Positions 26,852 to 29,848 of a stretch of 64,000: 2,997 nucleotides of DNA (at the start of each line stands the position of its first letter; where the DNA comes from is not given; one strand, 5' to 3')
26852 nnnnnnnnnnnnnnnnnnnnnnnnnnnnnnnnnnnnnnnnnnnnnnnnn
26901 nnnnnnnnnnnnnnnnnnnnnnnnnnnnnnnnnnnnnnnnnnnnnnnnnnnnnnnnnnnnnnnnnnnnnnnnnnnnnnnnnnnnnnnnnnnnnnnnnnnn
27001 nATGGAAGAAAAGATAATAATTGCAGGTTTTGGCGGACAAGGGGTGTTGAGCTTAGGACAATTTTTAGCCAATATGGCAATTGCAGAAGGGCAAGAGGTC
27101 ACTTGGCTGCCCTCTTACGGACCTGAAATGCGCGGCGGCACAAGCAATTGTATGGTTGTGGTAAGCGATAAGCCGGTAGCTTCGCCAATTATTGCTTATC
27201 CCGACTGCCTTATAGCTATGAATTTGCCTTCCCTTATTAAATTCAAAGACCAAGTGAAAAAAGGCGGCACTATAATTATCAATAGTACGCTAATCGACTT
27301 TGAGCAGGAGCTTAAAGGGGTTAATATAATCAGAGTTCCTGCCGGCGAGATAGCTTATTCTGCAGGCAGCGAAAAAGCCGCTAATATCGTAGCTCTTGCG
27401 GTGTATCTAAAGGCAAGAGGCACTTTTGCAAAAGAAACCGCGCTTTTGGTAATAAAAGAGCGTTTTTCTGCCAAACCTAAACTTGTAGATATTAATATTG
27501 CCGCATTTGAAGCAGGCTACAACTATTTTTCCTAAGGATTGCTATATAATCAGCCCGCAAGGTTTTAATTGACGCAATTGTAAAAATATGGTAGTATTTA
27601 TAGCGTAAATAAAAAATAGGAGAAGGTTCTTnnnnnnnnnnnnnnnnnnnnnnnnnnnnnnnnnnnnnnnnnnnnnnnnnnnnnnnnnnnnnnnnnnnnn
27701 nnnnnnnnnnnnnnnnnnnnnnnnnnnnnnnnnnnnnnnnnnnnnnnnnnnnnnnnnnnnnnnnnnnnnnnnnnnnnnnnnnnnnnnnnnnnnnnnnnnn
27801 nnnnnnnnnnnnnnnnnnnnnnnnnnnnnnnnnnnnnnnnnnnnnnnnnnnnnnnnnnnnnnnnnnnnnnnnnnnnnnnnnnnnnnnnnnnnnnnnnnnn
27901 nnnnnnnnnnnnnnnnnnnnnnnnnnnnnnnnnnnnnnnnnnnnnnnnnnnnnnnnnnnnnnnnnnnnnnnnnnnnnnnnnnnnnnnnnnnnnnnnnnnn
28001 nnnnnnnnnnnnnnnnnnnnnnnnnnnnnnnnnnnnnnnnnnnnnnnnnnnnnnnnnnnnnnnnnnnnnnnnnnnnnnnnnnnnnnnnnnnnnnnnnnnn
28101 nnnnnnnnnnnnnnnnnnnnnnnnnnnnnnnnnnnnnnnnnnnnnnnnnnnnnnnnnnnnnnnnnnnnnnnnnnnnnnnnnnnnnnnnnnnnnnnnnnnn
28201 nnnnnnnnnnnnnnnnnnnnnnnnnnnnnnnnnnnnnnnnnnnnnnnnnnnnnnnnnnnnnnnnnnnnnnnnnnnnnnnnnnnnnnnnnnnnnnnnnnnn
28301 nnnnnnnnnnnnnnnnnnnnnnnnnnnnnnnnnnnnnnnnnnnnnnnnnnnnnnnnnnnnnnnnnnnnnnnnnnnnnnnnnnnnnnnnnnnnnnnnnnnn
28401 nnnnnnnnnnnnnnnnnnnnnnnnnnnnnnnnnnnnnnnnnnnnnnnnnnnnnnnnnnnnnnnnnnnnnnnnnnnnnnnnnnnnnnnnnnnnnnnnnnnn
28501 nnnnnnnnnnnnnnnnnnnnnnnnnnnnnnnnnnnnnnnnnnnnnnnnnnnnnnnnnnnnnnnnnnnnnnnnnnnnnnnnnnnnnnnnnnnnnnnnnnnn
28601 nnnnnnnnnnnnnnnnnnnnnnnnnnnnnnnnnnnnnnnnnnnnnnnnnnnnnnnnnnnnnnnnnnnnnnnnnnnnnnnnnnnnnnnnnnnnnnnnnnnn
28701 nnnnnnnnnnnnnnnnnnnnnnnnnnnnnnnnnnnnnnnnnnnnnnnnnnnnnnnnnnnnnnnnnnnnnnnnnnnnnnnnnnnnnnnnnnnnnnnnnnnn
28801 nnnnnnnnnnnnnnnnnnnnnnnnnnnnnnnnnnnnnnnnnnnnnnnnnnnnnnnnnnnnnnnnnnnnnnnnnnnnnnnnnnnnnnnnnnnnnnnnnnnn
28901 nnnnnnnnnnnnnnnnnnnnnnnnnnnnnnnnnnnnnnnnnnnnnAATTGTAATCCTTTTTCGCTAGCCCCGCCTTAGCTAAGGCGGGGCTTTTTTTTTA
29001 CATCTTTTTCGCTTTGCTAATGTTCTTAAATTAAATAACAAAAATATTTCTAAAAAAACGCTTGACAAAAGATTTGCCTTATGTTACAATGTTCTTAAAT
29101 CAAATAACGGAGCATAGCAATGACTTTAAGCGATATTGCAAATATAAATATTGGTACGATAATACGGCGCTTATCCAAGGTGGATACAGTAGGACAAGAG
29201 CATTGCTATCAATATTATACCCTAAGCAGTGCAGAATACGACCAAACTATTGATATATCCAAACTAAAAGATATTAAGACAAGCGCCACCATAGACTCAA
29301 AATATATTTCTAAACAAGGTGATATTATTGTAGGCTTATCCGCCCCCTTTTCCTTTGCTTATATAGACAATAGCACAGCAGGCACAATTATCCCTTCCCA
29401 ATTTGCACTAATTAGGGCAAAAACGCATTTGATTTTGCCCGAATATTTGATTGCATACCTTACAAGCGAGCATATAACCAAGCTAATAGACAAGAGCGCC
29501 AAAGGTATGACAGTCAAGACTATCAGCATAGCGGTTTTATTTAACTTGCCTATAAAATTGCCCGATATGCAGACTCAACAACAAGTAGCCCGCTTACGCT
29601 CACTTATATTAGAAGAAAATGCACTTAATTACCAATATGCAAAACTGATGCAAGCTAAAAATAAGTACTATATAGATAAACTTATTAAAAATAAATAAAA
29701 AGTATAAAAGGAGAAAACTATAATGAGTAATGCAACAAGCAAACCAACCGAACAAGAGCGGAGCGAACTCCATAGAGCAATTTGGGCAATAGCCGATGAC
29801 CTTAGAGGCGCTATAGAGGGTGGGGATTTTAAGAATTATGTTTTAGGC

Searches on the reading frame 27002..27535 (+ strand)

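Call 77: search_protein_families(library=pfam, proteins=[window:27002-27535:+], max_evalue=0.001)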
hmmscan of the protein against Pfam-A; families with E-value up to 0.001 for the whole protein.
window:27002-27535:+ (177 aa): 1 family
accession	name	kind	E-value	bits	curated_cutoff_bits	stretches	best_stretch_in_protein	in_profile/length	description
PF01558.24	POR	-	6.6e-41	140.8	27.4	1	11-174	1-173/173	Pyruvate ferredoxin/flavodoxin oxidoreductase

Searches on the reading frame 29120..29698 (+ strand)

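Call 77: search_protein_families(library=pfam, proteins=[window:29120-29698:+], max_evalue=0.001)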
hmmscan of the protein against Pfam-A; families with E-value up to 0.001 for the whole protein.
window:29120-29698:+ (192 aa): 1 family
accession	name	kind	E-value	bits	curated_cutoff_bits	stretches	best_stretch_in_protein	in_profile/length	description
PF01420.25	Methylase_S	-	1.9e-07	31.9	22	1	2-158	8-147/168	Type I restriction modification DNA specificity domain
